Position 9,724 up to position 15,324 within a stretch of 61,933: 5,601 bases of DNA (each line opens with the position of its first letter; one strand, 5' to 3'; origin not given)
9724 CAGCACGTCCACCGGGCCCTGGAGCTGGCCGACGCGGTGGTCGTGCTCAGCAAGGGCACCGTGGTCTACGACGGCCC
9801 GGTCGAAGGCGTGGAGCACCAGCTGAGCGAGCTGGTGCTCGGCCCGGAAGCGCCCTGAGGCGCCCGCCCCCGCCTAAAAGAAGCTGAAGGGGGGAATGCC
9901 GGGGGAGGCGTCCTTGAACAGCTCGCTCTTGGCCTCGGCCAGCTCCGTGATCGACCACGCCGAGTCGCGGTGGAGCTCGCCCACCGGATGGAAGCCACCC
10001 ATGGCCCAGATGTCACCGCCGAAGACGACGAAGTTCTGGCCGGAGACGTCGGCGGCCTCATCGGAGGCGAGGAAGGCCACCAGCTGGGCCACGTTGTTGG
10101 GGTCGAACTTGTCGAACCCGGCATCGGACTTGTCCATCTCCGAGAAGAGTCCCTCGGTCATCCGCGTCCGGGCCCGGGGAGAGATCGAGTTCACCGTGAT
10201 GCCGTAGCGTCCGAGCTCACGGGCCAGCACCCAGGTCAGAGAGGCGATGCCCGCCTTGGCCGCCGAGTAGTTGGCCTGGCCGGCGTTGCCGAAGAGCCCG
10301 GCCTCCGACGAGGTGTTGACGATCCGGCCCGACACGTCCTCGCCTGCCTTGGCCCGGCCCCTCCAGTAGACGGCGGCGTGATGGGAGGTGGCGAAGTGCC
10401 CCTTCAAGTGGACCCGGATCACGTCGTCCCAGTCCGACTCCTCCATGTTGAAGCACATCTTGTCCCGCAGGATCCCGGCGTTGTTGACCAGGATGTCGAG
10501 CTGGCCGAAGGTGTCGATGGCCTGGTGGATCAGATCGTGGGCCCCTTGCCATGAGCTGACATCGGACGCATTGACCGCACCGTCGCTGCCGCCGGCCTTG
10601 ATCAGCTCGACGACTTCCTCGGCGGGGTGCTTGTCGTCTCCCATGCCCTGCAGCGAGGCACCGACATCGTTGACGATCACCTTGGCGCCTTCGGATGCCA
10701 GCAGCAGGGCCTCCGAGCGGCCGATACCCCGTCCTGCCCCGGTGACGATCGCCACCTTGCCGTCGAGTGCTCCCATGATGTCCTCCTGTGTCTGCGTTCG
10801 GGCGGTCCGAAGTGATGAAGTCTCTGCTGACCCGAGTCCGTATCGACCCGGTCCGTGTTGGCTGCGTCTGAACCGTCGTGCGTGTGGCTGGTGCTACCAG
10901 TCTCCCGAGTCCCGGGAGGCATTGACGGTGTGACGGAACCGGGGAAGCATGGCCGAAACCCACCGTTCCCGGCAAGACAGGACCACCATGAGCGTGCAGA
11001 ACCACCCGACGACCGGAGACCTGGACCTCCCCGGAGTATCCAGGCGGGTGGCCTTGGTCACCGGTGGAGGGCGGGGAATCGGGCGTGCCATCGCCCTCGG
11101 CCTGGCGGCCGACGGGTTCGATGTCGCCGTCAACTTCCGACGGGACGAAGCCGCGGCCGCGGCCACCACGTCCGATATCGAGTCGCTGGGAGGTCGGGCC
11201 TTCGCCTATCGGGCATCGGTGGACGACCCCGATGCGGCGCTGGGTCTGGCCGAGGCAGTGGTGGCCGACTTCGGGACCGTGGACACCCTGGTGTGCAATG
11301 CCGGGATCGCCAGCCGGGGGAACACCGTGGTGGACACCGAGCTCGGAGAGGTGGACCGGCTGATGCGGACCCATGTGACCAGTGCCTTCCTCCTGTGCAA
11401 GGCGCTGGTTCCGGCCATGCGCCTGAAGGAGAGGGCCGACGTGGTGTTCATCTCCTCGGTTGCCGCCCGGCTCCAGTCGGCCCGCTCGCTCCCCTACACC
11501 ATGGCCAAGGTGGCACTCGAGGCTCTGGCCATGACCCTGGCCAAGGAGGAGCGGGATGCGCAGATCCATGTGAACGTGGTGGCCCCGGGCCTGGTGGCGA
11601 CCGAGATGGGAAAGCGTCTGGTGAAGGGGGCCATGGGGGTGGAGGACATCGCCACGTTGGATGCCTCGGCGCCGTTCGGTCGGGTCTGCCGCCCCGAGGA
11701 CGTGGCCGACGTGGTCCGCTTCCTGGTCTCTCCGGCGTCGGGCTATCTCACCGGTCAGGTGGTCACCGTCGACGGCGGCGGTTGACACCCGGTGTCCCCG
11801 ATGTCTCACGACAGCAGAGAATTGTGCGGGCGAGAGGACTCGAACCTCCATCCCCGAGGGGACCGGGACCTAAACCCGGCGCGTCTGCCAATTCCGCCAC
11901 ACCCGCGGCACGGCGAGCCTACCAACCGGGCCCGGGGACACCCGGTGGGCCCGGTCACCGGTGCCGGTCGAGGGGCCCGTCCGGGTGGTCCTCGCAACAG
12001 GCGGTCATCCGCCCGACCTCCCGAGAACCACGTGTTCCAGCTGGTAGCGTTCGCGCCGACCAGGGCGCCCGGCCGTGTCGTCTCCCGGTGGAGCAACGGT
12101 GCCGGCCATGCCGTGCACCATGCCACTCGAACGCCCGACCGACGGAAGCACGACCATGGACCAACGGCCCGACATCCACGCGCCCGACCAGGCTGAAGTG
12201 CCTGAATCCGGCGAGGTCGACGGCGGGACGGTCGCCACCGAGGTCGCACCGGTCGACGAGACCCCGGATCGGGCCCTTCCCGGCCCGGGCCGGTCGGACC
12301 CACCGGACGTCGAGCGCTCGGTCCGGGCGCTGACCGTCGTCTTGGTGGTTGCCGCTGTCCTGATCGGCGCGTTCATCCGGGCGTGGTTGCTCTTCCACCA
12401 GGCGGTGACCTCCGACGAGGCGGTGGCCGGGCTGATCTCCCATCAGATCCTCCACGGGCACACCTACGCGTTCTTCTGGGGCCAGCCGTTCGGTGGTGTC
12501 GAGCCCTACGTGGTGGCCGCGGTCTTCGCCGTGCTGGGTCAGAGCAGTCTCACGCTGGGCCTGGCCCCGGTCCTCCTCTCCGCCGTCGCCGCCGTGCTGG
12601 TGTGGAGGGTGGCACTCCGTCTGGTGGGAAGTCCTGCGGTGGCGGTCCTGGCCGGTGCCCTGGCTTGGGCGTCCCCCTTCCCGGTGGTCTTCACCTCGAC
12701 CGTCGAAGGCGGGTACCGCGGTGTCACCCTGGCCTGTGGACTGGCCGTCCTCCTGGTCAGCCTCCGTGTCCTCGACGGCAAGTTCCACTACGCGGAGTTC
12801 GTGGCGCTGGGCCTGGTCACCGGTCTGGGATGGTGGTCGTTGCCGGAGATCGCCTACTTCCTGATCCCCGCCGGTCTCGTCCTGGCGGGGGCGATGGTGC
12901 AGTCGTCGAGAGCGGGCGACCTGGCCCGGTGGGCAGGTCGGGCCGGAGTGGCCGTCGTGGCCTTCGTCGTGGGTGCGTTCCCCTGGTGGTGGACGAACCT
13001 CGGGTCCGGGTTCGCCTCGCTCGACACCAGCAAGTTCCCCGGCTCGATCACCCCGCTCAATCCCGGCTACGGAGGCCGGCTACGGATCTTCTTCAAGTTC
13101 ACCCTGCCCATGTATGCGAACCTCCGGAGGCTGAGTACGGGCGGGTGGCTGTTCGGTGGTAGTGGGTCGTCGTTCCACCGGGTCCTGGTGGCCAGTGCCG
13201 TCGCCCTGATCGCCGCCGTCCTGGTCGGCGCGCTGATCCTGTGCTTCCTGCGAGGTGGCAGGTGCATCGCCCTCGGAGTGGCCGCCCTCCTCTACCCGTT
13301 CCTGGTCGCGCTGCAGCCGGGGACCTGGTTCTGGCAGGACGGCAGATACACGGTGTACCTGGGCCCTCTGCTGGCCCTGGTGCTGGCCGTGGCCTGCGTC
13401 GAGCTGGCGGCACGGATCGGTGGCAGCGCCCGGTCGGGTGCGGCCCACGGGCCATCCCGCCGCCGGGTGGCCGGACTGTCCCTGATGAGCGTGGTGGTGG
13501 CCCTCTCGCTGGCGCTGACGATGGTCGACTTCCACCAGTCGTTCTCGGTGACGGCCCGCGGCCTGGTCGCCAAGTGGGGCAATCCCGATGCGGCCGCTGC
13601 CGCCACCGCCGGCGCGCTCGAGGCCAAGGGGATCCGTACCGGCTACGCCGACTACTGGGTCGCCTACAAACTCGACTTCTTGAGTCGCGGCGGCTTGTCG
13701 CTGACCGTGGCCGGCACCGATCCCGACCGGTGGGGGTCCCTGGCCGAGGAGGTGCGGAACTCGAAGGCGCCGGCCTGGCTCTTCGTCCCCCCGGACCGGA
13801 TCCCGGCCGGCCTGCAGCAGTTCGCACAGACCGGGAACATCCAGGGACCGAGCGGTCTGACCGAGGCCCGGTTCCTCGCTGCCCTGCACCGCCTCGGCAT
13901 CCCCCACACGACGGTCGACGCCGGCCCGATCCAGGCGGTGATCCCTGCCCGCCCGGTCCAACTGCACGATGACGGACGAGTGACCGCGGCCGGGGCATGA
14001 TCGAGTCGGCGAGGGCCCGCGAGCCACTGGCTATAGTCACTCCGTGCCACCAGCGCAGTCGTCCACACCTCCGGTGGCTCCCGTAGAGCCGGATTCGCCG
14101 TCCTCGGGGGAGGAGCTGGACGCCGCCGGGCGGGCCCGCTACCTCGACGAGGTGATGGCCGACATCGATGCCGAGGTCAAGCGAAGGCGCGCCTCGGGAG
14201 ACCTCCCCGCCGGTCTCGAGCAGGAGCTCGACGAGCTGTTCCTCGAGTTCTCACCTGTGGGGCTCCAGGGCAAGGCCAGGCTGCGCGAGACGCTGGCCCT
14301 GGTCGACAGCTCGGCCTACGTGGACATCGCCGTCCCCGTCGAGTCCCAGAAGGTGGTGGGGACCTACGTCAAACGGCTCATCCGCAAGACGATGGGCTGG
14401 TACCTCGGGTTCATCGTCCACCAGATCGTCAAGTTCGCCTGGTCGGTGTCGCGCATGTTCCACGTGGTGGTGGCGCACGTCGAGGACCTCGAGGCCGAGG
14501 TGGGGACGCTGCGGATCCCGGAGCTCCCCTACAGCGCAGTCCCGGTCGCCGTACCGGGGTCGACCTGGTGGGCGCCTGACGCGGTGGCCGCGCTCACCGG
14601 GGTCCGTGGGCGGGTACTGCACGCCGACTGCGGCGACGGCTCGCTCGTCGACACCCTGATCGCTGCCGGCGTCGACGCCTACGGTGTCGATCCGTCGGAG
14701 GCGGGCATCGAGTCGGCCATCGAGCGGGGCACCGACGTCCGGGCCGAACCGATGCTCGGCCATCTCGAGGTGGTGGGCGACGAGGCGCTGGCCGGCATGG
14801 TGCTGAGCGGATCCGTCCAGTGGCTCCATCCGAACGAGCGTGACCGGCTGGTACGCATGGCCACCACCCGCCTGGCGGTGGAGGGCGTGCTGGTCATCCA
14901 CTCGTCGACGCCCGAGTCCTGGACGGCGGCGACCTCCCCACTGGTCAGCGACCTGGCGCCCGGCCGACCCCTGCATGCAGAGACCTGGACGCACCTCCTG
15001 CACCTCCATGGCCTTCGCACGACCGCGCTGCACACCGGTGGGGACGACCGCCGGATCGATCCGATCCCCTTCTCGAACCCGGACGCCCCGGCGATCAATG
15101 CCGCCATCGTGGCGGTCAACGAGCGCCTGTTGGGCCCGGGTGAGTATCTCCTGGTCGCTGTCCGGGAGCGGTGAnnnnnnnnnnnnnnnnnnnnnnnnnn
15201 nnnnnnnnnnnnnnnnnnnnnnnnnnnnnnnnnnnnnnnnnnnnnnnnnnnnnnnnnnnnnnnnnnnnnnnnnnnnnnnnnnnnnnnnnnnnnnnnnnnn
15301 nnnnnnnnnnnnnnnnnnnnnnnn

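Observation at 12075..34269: System-level candidate: an envelope glycopolymer factory linked to exoproteins that share a private six-repeat module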

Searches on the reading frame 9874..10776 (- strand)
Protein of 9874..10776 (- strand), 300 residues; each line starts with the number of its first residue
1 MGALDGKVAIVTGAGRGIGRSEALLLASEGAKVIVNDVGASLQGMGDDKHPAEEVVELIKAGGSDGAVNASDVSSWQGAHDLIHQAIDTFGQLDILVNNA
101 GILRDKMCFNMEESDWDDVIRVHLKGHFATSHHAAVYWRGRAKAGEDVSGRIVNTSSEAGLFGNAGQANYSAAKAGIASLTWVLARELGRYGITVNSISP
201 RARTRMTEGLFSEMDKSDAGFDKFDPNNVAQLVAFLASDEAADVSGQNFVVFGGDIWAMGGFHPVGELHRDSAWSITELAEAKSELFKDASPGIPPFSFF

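Call 43: search_protein_families(library=pfam, proteins=[window:9874-10776:-], max_evalue=0.0001)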
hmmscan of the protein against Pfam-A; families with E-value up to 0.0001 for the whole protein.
window:9874-10776:- (300 aa): 3 families
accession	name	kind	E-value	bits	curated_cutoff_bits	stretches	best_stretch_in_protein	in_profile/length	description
PF00106.31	adh_short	-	7.2e-44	150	26.6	1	7-210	1-190/195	short chain dehydrogenase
PF13561.12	adh_short_C2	-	3.5e-42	145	27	1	13-254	1-234/236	Enoyl-(Acyl carrier protein) reductase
PF08659.16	KR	-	6.4e-15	56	22.6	1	9-183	3-162/180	KR domain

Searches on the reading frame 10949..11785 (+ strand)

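Call 43: search_protein_families(library=pfam, proteins=[window:10949-11785:+], max_evalue=0.0001)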
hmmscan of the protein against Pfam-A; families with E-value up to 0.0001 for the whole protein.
window:10949-11785:+ (278 aa): 3 families
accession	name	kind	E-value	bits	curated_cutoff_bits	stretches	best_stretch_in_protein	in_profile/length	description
PF13561.12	adh_short_C2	-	1.3e-49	169.4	27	1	42-277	6-234/236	Enoyl-(Acyl carrier protein) reductase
PF00106.31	adh_short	-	1.6e-45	155.4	26.6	1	33-225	1-191/195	short chain dehydrogenase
PF08659.16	KR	-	2.8e-11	44.1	22.6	1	35-202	3-168/180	KR domain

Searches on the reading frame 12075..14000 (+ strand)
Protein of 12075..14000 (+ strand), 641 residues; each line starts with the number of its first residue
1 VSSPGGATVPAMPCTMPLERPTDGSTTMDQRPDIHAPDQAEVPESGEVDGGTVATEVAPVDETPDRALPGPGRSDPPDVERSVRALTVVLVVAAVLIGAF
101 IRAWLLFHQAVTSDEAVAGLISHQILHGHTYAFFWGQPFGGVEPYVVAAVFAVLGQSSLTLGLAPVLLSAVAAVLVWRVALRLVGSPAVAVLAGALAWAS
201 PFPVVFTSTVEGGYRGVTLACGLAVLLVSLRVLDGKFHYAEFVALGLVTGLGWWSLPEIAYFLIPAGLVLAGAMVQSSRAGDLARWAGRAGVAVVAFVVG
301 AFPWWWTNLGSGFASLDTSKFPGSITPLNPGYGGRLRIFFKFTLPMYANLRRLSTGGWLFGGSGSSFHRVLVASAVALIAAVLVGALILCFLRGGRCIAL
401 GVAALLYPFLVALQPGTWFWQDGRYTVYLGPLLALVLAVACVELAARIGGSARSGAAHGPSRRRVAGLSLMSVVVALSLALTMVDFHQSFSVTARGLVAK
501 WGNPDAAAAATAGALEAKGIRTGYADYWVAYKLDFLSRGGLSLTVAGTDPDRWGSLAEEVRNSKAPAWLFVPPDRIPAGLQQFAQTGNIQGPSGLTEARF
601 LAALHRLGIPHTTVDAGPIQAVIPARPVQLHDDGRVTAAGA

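Call 5: search_protein_families(library=pfam, proteins=[window:12075-14000:+], max_evalue=0.01)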
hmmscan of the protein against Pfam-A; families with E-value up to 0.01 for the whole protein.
window:12075-14000:+ (641 aa): 1 family
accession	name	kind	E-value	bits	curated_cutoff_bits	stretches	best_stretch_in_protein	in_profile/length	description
PF13231.12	PMT_2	-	4.1e-06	27.5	26.1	1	144-301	7-155/160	Dolichyl-phosphate-mannose-protein mannosyltransferase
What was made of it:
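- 12075..14000 (+): GT-C-like membrane protein (PMT_2). A lineage-specific addition upstream of the conserved operon. PMT_2 scores 27.5 bits against a cutoff of 26.1 (call 5).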

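Call 7: search_protein_families(library=ncbifam, proteins=[window:12075-14000:+], max_evalue=0.01)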
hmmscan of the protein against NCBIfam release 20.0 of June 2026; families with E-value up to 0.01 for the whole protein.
window:12075-14000:+ (641 aa): 1 family
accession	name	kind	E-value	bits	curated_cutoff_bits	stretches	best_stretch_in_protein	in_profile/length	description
TIGR03663.1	TIGR03663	subfamily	0.00064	18.8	126.25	1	90-236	3-144/435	flippase activity-associated protein Agl23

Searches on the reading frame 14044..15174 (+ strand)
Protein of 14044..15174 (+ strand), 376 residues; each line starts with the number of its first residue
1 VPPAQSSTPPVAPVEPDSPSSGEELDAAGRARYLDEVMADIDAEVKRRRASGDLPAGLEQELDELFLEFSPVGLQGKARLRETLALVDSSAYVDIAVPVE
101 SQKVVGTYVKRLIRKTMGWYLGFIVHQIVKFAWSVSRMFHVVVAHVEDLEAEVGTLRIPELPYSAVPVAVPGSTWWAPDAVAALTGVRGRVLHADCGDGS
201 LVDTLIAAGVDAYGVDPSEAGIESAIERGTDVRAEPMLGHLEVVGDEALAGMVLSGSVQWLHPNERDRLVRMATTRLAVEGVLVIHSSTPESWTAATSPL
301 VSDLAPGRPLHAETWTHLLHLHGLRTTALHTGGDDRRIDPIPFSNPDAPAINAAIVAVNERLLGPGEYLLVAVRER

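Call 5: search_protein_families(library=pfam, proteins=[window:14044-15174:+], max_evalue=0.01)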
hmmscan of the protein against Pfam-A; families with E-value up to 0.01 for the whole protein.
window:14044-15174:+ (376 aa): 2 families
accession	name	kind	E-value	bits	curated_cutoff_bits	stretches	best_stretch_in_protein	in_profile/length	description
PF07021.18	MetW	-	1.1e-06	28.9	21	1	189-263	15-90/193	Methionine biosynthesis protein MetW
PF13489.12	Methyltransf_23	-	0.0024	18.1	27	1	186-291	21-122/164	Methyltransferase domain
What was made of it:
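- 14044..15174 (+): Methyltransferase 1: a roughly 180-aa N-terminal extension followed by a class I SAM methyltransferase domain. MetW 28.9 bits against a cutoff of 21; Methyltransf_23 (call 5).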

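Call 7: search_protein_families(library=ncbifam, proteins=[window:14044-15174:+], max_evalue=0.01)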
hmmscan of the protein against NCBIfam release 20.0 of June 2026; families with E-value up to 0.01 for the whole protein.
window:14044-15174:+ (376 aa): 4 families
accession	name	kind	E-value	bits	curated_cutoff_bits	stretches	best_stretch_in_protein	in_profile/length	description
TIGR02081.1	metW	equivalog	6.9e-07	29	189.5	1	185-265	11-92/194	methionine biosynthesis protein MetW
NF045667.1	MTase_DVU1556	equivalog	0.00046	19.7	155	1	188-285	23-119/213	DVU_1556 family methyltransferase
NF043040.1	corrin_prot_MT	hypoth_equivalog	0.0028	17.1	180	1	187-287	41-149/216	corrinoid protein-associated methyltransferase CpaM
NF041820.1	daptide_MTase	equivalog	0.0046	16.4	175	0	181-294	30-151/243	daptide-type RiPP biosynthesis methyltransferase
